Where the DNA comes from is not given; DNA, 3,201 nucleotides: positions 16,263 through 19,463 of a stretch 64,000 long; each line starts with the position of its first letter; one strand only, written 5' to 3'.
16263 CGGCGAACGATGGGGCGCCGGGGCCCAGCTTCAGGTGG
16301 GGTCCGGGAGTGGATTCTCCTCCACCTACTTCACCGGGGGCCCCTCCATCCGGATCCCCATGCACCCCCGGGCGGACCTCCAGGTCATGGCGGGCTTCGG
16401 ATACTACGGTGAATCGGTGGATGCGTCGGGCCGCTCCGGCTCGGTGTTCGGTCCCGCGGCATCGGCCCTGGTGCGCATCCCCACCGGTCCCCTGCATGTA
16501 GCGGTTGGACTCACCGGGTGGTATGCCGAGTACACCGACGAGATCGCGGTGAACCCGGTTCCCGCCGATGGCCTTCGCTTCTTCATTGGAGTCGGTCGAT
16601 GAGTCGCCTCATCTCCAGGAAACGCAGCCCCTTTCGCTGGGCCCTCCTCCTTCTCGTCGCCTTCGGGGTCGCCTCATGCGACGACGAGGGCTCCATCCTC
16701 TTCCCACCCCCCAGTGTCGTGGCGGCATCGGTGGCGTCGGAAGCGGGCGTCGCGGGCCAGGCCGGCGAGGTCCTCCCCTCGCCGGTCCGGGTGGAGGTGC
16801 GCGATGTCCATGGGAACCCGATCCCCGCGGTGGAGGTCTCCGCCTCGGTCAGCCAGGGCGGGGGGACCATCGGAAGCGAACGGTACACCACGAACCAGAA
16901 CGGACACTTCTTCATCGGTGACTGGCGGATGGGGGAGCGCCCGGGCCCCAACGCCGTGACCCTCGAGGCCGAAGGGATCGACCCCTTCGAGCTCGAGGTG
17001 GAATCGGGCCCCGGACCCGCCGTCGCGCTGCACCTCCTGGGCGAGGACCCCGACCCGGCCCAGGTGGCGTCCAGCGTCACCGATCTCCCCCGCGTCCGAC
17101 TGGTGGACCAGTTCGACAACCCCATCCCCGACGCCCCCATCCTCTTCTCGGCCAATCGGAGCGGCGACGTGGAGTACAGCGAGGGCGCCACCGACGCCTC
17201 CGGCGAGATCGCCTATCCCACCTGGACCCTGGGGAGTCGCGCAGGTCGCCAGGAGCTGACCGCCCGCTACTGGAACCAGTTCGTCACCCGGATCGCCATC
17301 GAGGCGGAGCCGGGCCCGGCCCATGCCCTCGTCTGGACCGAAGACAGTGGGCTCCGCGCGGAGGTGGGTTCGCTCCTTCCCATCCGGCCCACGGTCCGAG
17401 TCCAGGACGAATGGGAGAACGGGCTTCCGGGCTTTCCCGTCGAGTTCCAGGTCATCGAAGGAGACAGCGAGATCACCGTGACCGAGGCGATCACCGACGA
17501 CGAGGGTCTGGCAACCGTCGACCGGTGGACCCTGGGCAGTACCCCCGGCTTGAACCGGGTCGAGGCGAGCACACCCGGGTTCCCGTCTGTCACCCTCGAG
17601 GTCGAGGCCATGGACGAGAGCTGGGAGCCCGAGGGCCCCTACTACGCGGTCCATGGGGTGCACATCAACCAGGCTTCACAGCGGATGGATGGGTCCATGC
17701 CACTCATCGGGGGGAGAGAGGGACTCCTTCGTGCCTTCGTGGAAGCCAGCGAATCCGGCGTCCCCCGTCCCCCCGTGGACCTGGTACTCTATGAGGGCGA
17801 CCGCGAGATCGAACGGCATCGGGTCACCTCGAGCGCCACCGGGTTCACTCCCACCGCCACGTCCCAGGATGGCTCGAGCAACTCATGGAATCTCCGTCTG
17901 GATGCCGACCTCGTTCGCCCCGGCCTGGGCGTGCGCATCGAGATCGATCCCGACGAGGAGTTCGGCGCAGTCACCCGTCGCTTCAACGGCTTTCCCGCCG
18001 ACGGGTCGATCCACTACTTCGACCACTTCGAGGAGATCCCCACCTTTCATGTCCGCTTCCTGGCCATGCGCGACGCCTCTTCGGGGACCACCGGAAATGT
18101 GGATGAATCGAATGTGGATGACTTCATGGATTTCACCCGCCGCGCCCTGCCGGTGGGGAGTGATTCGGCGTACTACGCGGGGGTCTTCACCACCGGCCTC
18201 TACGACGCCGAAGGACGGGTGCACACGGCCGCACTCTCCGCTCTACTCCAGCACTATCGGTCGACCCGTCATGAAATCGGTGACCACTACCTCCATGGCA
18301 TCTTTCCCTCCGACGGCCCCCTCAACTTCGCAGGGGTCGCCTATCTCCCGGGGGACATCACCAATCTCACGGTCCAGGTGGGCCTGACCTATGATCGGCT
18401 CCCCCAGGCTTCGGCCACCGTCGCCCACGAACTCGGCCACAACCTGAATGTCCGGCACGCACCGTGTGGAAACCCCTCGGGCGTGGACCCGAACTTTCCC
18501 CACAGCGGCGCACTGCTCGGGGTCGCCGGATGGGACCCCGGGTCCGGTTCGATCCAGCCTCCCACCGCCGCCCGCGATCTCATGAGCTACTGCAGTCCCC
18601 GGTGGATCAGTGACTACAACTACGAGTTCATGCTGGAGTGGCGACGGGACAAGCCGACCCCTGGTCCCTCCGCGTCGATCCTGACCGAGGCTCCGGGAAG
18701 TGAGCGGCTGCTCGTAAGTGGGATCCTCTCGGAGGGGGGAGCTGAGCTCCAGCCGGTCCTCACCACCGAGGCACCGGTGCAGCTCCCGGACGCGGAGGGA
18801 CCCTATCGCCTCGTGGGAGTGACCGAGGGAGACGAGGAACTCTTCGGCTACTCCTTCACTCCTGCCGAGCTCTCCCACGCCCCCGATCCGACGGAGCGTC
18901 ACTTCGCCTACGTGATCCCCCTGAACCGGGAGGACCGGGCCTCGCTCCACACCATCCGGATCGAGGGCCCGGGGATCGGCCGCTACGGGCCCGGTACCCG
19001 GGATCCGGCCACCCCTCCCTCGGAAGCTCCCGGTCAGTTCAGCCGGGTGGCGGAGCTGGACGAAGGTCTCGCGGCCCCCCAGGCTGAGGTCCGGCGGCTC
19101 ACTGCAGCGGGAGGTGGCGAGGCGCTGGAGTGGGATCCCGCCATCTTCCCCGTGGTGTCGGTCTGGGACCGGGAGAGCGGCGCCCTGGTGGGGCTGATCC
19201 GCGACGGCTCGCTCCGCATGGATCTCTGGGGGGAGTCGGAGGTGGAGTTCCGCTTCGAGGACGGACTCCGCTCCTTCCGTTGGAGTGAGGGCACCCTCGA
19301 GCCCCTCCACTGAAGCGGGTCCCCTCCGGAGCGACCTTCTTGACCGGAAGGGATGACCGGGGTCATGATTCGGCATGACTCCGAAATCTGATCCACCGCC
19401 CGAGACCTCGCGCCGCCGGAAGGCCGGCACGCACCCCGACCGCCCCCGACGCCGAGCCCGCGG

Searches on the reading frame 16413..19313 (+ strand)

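Call 8: search_protein_families(library=pfam, proteins=[window:16413-19313:+], max_evalue=0.001)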
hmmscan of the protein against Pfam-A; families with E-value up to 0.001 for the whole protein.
window:16413-19313:+ (966 aa): 5 families
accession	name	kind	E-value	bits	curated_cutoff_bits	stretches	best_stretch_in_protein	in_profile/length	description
PF02369.22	Big_1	-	1.1e-19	70.7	34.9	3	124-166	20-62/93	Bacterial Ig-like domain (group 1)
PF13620.12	CarboxypepD_reg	-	2.5e-09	37.8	32.3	1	125-199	2-70/82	Carboxypeptidase regulatory-like domain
PF17789.7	MG4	-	0.0001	22.9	24.7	0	122-165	15-55/95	Macroglobulin domain MG4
PF09134.16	Invasin_D3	-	0.00015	22.7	33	0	123-165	22-62/98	Invasin, domain 3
PF13688.12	Reprolysin_5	-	0.00057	20.6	27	1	607-687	72-162/196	Metallo-peptidase family M12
